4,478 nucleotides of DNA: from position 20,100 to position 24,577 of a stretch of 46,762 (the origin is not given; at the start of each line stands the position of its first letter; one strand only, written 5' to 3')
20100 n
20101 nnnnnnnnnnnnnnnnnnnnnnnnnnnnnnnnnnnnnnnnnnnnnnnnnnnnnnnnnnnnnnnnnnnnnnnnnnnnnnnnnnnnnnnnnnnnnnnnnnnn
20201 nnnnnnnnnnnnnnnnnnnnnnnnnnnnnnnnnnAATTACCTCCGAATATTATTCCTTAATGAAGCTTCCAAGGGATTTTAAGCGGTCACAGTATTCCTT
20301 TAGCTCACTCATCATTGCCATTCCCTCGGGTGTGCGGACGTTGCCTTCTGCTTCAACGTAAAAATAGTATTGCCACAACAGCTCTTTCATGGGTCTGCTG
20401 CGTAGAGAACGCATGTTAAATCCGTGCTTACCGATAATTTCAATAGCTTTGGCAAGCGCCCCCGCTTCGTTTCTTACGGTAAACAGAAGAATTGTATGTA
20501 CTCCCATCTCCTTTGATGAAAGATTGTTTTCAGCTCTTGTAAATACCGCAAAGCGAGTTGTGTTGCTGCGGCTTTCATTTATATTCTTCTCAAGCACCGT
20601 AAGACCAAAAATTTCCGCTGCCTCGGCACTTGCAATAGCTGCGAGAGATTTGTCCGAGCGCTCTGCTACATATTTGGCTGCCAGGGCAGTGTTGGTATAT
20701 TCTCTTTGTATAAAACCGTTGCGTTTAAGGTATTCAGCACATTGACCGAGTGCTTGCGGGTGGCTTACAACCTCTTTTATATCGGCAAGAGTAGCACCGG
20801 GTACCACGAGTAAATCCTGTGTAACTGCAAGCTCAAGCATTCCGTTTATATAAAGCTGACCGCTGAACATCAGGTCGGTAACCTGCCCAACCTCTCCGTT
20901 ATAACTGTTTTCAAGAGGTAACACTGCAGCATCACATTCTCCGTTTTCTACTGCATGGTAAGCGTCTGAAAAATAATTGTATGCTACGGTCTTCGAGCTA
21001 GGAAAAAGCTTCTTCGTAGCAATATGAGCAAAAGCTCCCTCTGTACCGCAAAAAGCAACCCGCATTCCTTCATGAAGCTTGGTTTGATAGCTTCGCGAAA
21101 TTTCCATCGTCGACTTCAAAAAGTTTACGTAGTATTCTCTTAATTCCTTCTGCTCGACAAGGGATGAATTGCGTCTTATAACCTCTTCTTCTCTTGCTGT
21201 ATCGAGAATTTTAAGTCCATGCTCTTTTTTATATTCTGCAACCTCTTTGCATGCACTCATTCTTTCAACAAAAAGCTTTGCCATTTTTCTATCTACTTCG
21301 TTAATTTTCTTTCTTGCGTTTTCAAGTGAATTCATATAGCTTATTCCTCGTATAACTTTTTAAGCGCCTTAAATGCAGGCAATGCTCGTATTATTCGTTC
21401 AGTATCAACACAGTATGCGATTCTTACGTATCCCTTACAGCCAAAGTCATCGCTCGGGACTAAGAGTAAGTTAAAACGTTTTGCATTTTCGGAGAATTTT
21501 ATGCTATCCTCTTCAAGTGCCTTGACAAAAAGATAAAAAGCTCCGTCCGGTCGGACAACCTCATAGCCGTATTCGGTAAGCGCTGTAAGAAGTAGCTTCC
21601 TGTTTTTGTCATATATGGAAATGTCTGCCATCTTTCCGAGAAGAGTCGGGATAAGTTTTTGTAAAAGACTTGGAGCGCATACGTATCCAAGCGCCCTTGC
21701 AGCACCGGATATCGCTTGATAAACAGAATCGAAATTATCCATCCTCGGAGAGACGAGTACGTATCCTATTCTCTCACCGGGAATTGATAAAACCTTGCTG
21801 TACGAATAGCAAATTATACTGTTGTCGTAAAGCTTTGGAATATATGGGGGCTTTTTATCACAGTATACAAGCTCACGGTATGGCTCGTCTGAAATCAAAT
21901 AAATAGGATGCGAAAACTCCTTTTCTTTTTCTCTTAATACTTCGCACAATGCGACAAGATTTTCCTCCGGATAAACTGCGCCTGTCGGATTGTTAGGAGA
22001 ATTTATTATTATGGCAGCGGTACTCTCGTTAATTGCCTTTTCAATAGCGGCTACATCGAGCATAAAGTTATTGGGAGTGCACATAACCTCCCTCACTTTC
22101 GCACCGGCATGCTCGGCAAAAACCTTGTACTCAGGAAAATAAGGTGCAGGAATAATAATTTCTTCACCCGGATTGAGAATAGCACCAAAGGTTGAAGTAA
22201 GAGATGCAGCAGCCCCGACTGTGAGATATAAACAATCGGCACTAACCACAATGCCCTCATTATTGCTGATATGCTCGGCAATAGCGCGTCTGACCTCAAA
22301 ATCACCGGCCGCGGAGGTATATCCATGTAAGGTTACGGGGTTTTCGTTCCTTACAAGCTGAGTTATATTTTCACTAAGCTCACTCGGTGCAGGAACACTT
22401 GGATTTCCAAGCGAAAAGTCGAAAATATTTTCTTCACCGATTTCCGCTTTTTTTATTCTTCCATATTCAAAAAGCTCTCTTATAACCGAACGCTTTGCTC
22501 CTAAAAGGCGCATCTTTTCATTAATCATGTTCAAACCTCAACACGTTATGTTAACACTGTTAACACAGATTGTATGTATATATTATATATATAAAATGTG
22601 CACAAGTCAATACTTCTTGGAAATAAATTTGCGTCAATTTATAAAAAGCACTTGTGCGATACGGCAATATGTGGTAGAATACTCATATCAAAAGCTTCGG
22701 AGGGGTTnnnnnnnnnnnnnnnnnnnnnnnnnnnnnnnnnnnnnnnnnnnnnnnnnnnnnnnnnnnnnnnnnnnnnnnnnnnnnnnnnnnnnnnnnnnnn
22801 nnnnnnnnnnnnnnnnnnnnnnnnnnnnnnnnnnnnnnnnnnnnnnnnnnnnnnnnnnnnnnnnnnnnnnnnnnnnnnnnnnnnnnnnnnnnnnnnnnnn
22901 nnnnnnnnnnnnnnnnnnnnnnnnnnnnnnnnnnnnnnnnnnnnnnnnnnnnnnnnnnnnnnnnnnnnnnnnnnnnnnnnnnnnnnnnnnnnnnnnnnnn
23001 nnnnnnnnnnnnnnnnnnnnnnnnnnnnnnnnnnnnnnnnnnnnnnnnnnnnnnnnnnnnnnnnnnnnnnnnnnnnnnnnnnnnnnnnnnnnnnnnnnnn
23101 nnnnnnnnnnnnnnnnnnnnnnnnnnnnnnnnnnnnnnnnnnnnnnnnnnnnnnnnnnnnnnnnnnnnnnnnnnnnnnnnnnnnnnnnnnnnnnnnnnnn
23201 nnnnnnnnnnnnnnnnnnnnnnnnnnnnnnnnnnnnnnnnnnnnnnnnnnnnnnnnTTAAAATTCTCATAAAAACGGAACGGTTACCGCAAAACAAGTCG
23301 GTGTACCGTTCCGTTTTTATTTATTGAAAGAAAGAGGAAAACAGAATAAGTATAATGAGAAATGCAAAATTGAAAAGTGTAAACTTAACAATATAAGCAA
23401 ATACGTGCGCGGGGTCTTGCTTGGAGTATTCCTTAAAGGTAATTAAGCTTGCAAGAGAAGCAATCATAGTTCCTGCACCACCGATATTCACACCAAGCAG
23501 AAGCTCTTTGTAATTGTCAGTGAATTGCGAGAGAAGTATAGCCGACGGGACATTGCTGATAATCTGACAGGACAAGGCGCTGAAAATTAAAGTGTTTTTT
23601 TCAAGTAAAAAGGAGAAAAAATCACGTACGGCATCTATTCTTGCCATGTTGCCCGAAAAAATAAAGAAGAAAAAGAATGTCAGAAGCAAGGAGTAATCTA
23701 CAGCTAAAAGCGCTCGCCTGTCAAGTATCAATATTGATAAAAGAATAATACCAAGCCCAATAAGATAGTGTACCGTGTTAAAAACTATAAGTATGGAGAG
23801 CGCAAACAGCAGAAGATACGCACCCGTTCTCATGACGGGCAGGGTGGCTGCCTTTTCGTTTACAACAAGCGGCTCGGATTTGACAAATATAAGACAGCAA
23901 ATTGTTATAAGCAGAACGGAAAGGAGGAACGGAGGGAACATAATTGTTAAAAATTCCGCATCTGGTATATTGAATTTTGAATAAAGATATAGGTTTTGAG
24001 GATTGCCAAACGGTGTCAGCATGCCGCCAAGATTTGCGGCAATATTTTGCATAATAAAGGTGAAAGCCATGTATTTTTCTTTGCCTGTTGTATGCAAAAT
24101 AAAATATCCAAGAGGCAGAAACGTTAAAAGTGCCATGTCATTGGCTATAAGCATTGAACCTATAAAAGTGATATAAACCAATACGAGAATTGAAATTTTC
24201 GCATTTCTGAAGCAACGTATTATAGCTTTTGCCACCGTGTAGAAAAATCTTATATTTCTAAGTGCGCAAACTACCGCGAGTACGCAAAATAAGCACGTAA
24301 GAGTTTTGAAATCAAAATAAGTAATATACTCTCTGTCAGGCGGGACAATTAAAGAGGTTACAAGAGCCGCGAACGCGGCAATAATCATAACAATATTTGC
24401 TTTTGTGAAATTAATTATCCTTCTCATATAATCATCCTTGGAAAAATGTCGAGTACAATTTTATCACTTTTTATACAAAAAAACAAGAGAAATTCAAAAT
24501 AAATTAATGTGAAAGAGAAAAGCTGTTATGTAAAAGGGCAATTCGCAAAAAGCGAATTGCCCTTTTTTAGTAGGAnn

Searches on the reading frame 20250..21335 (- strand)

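Call 25: search_protein_families(library=pfam, proteins=[window:20250-21335:-], max_evalue=0.00001)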
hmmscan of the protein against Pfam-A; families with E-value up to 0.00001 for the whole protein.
window:20250-21335:- (361 aa): 3 families
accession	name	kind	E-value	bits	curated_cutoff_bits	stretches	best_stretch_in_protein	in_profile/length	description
PF00800.23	PDT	-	8.8e-53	179.2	25.2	1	93-269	1-180/181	Prephenate dehydratase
PF01817.26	CM_2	-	1.7e-19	70.3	27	1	8-84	2-79/80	Chorismate mutase type II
PF01842.31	ACT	-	3.2e-06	27.2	27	1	281-336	1-55/66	ACT domain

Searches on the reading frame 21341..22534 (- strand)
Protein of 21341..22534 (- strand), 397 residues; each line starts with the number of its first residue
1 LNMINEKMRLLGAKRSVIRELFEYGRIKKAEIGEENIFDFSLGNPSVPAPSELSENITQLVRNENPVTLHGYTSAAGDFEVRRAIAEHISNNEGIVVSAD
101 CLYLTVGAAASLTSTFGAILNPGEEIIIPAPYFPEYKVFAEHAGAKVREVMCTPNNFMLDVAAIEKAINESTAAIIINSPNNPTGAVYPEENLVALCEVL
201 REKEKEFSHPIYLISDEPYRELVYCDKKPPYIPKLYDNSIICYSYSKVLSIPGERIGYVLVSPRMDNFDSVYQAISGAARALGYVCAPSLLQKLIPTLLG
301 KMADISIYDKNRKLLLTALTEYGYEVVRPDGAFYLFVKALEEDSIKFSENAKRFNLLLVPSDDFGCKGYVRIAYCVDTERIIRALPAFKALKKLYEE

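Call 25: search_protein_families(library=pfam, proteins=[window:21341-22534:-], max_evalue=0.00001)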
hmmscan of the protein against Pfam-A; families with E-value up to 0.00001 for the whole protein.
window:21341-22534:- (397 aa): 2 families
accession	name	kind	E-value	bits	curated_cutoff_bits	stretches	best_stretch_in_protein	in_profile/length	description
PF00155.27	Aminotran_1_2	-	7.4e-49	167.3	19.7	1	36-385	2-358/361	Aminotransferase class I and II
PF01041.23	DegT_DnrJ_EryC1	-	1.1e-06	28.6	19.8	1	83-177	31-118/360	DegT/DnrJ/EryC1/StrS aminotransferase family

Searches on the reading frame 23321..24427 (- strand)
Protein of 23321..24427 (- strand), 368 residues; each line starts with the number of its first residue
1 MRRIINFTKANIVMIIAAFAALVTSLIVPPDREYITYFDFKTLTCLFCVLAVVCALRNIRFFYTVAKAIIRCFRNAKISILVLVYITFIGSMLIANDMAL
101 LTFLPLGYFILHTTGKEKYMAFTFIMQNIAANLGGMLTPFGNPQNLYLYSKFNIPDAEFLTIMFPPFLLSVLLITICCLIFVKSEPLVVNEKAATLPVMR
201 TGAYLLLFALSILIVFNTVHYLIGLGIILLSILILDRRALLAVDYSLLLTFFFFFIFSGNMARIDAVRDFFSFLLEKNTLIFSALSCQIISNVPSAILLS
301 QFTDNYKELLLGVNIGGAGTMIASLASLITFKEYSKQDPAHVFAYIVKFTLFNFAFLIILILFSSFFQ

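Call 25: search_protein_families(library=pfam, proteins=[window:23321-24427:-], max_evalue=0.00001)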
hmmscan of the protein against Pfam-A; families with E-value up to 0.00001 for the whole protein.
window:23321-24427:- (368 aa): 1 family
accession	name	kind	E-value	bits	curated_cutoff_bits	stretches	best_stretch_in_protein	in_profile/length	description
PF03600.22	CitMHS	-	2.6e-24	86.4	31.9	1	12-299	13-310/336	Citrate transporter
